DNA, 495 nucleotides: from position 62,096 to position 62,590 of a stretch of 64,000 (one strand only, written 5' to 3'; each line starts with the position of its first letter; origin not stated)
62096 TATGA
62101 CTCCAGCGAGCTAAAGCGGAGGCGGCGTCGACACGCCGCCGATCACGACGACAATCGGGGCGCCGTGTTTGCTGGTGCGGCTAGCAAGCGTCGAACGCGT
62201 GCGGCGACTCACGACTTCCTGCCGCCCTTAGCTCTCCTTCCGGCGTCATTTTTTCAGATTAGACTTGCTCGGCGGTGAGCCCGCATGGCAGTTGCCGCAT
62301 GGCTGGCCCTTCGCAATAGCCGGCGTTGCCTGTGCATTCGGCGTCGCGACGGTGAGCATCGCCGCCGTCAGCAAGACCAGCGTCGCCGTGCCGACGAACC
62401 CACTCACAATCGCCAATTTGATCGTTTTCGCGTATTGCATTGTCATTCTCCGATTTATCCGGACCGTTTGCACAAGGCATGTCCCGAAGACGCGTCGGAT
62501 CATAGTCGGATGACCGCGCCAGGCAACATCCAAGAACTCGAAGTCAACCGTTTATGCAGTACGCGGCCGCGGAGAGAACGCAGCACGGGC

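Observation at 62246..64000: Histidine kinase with putative haem-c periplasmic sensor domain, divergent from a 64-codon CXXCH mini-protein gene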

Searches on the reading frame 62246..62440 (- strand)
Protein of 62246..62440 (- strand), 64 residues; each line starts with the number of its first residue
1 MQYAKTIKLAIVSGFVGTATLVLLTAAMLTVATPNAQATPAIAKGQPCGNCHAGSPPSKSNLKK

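Call 5: search_protein_families(library=pfam, proteins=[window:62246-62440:-], max_evalue=1)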
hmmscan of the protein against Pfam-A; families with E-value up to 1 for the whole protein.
window:62246-62440:- (64 aa): 2 families
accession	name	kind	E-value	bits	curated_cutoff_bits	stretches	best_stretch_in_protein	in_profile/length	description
PF14522.11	Cytochrome_C7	-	0.094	13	24.8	1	38-59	34-55/67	Cytochrome c7 and related cytochrome c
PF05754.19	DUF834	-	0.2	11.9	23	1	16-33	25-42/52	Domain of unknown function (DUF834)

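Call 6: search_protein_families(library=ncbifam, proteins=[window:62246-62440:-], max_evalue=1)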
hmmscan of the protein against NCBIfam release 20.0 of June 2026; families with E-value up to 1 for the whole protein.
window:62246-62440:- (64 aa): 1 family
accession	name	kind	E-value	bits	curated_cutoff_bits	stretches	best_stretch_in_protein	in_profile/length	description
TIGR04257.1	nanowire_3heme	domain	0.04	14.1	40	1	40-55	46-61/75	c(7)-type cytochrome triheme domain-containing protein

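Call 8: find_homologous_proteins(query=window:62249-62440:-, max_evalue=0.01)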
Query seq(64 aa) (64 aa): 68 proteins with E <= 0.01 among 68 candidates.
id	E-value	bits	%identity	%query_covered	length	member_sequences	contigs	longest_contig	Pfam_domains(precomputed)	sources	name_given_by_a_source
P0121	2.0e-33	130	100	100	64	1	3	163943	-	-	-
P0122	1.4e-26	109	84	100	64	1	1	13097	-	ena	-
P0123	1.6e-26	108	84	100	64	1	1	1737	-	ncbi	-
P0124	5.0e-26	107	83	100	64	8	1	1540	-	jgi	jgi:hypothetical protein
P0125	1.6e-25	105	83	100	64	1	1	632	-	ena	-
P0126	1.9e-25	105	81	100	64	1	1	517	-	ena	-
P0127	1.9e-25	105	83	100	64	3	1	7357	-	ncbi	-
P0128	2.5e-25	105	81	100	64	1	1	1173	-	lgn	-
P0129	4.5e-25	104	81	100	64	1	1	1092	-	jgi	jgi:hypothetical protein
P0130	2.9e-24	101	80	100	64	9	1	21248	-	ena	-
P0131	3.5e-24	101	80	100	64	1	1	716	-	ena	-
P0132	5.0e-24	101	81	100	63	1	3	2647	-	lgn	-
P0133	1.4e-23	99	78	100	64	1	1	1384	-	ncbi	-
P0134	1.4e-23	99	78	100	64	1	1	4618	-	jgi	jgi:hypothetical protein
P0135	1.5e-23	99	77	100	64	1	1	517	-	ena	-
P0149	4.1e-16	76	59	100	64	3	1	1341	-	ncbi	-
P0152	7.2e-16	75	64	100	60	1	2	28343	-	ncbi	-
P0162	6.9e-15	72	56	97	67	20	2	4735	-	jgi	jgi:cytochrome c551/c552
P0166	1.9e-14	71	56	100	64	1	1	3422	-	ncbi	-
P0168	2.7e-14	70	59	100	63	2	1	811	-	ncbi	-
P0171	1.0e-13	68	53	100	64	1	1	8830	-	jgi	jgi:cytochrome c551/c552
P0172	1.1e-13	68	58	100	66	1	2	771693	-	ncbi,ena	-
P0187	1.2e-10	59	58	100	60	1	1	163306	-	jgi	jgi:hypothetical protein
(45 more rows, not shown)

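Call 11: find_encoding_contigs(protein=window:62246-62440:-, flank=10000, max_places=6)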
Protein window:62246-62440:- (64 aa): 7 contigs read that carry it; 6 places shown.
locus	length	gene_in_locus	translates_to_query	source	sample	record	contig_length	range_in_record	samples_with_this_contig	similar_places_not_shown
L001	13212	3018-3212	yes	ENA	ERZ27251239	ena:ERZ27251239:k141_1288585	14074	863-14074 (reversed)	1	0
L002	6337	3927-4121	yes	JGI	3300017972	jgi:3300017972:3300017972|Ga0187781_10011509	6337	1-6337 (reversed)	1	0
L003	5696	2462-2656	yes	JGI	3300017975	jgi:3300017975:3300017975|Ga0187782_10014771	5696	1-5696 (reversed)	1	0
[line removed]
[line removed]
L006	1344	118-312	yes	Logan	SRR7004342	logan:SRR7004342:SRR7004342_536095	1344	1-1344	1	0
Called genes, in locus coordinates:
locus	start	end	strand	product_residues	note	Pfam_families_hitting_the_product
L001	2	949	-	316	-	?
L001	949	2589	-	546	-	PF00672:HAMP, PF00512:HisKA, PF02518:HATPase_c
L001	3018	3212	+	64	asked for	-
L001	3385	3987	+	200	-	PF12724:Flavodoxin_5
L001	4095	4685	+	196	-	PF04116:FA_hydroxylase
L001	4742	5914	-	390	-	PF02515:CoA_transf_3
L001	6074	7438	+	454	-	PF17408:MCD_N, PF05292:MCD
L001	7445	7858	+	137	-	PF00903:Glyoxalase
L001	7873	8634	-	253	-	PF00106:adh_short, PF01370:Epimerase (weak), PF13561:adh_short_C2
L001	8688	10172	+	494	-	PF01266:DAO, PF16901:DAO_C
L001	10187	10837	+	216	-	PF00072:Response_reg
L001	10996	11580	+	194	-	PF00072:Response_reg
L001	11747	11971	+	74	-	-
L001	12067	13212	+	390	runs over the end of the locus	PF00005:ABC_tran, PF13304:AAA_21 (faint), PF08402:TOBE_2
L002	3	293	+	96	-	PF02665:Nitrate_red_gam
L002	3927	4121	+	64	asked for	-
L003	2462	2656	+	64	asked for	-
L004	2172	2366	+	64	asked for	-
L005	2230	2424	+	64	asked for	-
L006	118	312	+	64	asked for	-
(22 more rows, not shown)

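Call 12: find_encoding_contigs(protein=P0172, flank=10000, max_places=3)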
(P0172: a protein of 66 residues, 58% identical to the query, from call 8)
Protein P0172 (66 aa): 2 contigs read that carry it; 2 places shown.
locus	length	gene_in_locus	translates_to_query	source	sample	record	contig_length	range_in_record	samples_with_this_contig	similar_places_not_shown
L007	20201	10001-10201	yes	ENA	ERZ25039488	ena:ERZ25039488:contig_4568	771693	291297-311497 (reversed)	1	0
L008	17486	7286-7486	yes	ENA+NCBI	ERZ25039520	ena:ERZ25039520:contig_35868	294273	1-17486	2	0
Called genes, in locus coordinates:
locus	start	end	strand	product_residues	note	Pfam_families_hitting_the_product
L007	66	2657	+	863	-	PF00690:Cation_ATPase_N, PF00122:E1-E2_ATPase, PF00702:Hydrolase, PF13246:Cation_ATPase, PF00689:Cation_ATPase_C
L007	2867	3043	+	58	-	-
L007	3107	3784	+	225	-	PF03734:YkuD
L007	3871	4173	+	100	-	-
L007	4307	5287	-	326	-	PF04392:ABC_sub_bind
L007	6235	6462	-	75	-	-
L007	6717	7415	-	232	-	-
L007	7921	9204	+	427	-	PF13356:Arm-DNA-bind_3, PF00589:Phage_integrase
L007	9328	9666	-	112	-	-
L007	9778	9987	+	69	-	-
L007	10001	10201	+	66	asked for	-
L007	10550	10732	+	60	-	-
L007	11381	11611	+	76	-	-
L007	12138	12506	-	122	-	PF00839:Cys_rich_FGFR (faint)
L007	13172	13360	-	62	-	-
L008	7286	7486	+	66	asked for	-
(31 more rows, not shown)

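Call 13: find_encoding_contigs(protein=P0187, flank=10000, max_places=3)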
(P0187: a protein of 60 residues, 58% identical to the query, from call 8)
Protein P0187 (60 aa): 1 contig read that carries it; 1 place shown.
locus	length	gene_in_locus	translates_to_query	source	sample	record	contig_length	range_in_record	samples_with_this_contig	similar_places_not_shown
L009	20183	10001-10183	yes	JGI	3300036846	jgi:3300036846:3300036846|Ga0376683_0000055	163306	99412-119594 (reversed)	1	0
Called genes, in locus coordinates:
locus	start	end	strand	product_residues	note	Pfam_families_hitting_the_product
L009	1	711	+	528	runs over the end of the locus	-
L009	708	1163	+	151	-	PF14083:PGDYG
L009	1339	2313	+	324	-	PF03401:TctC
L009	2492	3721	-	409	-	PF00083:Sugar_tr (faint), PF07690:MFS_1, PF12832:MFS_1_like, PF13347:MFS_2, PF07690:MFS_1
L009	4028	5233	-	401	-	PF00296:Bac_luciferase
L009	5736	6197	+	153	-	PF00582:Usp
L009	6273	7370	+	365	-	PF00378:ECH_1, PF16113:ECH_2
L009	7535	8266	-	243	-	PF00230:MIP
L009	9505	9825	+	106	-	-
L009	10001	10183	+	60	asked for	-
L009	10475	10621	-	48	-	-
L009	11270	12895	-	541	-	PF14691:Fer4_20, PF01266:DAO (weak), PF07992:Pyr_redox_2, PF12831:FAD_oxidored (weak), PF13450:NAD_binding_8, PF12838:Fer4_7 (weak), PF14697:Fer4_21 (weak), PF00037:Fer4 (weak), +3 more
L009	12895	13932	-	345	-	PF02775:TPP_enzyme_C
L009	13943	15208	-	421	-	PF01855:POR_N, PF02780:Transketolase_C (weak), PF17147:PFOR_II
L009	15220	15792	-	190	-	PF01558:POR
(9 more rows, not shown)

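Call 36: find_related_loci(query=A1, collection=metagenome_contigs, flank=6000)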
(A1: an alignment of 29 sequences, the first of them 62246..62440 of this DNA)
Query A1 (64 aa) in metagenome_contigs; peptide patterns used: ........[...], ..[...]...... (x = any residue, [..] = any of these).
182 stretches matched a pattern; 110 encode a relative of the query (tblastn E <= 1e-3); the best 80 are kept; 80 distinct loci.
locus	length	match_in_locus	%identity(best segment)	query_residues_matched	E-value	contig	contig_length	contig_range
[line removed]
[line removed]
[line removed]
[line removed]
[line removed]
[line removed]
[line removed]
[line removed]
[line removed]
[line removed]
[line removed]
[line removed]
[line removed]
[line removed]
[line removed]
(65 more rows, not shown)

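Call 58: list_cluster_members(proteins=[P0123, P0127, P0133, P0149, P0152, P0166, P0168, P0172, P0162, P0171])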
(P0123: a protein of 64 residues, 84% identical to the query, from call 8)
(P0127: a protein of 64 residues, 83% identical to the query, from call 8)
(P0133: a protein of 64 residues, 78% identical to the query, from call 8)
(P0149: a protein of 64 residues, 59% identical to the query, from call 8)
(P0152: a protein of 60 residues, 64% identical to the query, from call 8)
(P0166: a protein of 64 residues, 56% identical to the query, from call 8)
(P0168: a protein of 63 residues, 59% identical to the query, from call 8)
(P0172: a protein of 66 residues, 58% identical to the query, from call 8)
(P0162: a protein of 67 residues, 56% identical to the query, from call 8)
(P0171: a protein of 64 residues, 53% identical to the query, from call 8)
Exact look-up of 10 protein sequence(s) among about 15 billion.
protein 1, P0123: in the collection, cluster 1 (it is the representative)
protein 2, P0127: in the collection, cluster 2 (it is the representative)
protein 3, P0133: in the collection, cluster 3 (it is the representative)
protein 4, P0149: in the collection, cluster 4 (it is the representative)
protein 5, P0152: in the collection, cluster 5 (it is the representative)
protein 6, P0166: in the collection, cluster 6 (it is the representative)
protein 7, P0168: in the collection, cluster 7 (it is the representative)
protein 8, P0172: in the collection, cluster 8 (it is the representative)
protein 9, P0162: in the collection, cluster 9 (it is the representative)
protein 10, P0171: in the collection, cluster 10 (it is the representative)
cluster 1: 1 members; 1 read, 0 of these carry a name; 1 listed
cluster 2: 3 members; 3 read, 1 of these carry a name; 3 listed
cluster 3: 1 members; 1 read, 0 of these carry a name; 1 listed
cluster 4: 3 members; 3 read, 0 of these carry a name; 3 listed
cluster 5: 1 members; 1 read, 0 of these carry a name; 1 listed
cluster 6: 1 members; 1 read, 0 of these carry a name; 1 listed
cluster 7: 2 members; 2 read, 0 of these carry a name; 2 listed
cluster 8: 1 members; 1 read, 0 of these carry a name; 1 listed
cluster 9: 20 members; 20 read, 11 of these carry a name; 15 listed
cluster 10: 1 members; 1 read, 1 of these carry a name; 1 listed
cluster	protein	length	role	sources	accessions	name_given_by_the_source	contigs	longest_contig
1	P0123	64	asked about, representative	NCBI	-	-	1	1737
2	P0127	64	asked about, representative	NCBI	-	-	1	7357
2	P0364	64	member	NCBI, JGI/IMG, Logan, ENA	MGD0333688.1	MAG: hypothetical protein ABSA90_10575 [Xanthobacteraceae bacterium] | hypothetical protein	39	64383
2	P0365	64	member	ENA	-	-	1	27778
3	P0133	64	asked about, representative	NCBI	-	-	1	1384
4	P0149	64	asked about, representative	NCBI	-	-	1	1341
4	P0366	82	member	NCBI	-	-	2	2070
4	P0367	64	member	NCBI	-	-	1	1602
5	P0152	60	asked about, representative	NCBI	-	-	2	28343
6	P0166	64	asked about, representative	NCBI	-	-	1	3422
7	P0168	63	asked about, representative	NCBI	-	-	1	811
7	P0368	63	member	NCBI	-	-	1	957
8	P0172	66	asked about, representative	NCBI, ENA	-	-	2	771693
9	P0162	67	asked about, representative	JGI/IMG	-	cytochrome c551/c552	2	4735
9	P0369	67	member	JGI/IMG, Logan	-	hypothetical protein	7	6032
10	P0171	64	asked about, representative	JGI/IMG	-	cytochrome c551/c552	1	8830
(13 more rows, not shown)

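Call 74: find_homologous_proteins(query=A6, max_evalue=0.001)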
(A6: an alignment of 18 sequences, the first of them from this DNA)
Query A6 (18 sequences) (64 aa, profile of the alignment): 2153 proteins with E <= 0.001 among 8000 candidates; the best 120 are listed.
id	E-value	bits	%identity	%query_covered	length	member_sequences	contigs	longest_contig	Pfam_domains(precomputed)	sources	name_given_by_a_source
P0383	1.1e-27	113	43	88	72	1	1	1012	-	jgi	jgi:hypothetical protein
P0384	3.5e-26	109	48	100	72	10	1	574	-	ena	-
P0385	4.4e-26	108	42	67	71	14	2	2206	-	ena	-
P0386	1.6e-25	106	40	67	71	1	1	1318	-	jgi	jgi:hypothetical protein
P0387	2.6e-25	106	35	91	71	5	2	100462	-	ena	-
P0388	9.3e-25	104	38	100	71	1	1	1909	-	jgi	jgi:hypothetical protein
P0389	1.6e-24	103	38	84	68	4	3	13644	-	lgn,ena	-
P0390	2.7e-24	102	44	100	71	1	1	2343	-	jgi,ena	-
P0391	2.8e-24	102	38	84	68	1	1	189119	-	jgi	jgi:hypothetical protein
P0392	3.4e-24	102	36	84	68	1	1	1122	-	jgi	-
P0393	3.9e-24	102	38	84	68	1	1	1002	-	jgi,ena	-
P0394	3.9e-24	102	39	94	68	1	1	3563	-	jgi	jgi:hypothetical protein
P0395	5.2e-24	102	40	86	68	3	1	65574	-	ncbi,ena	-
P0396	6.0e-24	101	40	72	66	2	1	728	-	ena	-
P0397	6.3e-24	101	41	55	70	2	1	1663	-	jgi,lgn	jgi:hypothetical protein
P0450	1.3e-21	94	67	14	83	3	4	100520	-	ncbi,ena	-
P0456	1.9e-21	93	37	64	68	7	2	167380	-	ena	-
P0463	2.4e-21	93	54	38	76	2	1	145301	-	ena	-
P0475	5.3e-21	92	49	58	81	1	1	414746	-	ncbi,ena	-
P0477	5.5e-21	92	38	83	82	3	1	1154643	-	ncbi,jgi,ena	-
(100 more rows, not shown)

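Call 76: find_encoding_contigs(protein=P0477, flank=6000, max_places=2)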
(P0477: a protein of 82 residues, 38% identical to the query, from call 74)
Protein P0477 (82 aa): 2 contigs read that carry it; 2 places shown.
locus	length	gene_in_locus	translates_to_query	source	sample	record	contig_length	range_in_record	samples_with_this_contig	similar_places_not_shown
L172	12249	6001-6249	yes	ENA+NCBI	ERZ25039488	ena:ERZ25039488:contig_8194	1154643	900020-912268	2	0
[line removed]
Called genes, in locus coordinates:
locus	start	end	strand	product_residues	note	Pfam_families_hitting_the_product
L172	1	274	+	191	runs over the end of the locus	PF03918:CcmH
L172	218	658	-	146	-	PF07635:PSCyt1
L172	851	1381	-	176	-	PF11854:MtrB_PioB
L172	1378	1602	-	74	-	PF11854:MtrB_PioB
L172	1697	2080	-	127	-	PF11854:MtrB_PioB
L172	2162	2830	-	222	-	PF11854:MtrB_PioB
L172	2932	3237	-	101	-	-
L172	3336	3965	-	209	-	PF14537:Cytochrom_c3_2 (weak), PF09699:Paired_CXXCH_1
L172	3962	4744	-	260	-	-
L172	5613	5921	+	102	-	PF13442:Cytochrome_CBB3, PF00034:Cytochrom_C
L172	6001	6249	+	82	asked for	-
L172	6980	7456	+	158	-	PF12724:Flavodoxin_5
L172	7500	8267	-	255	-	PF01209:Ubie_methyltran, PF13489:Methyltransf_23, PF13847:Methyltransf_31, PF08241:Methyltransf_11, PF08242:Methyltransf_12, PF13649:Methyltransf_25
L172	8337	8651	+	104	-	-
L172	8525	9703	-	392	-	PF03916:NrfD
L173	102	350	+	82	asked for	-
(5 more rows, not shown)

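Call 77: find_encoding_contigs(protein=P0475, flank=6000, max_places=2)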
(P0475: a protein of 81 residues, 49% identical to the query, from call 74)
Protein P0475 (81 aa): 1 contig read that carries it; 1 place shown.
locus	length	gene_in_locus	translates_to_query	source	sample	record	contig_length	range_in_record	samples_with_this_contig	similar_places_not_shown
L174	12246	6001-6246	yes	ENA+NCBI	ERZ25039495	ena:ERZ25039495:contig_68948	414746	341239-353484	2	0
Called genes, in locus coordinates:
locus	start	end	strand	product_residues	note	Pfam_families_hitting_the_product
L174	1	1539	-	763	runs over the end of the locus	PF14537:Cytochrom_c3_2 (faint), PF09699:Paired_CXXCH_1 (faint), PF22113:Mtrc-MtrF_II-IV_dom (weak), PF14522:Cytochrome_C7 (weak)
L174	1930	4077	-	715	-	PF11854:MtrB_PioB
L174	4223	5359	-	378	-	PF13435:Cytochrome_C554 (faint), PF22113:Mtrc-MtrF_II-IV_dom (faint), PF14522:Cytochrome_C7 (faint), PF22678:Cytochrom_c_NrfB-like, PF14537:Cytochrom_c3_2 (weak), PF09699:Paired_CXXCH_1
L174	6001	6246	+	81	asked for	-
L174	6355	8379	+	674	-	PF13428:TPR_14 (faint), PF23914:TPR_CcmH_CycH, PF13414:TPR_11 (faint), PF08424:NRDE-2 (faint)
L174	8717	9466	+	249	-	PF00155:Aminotran_1_2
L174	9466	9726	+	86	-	-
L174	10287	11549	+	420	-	PF13458:Peripla_BP_6, PF13433:Peripla_BP_5, PF01094:ANF_receptor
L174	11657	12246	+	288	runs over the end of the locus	PF02653:BPD_transp_2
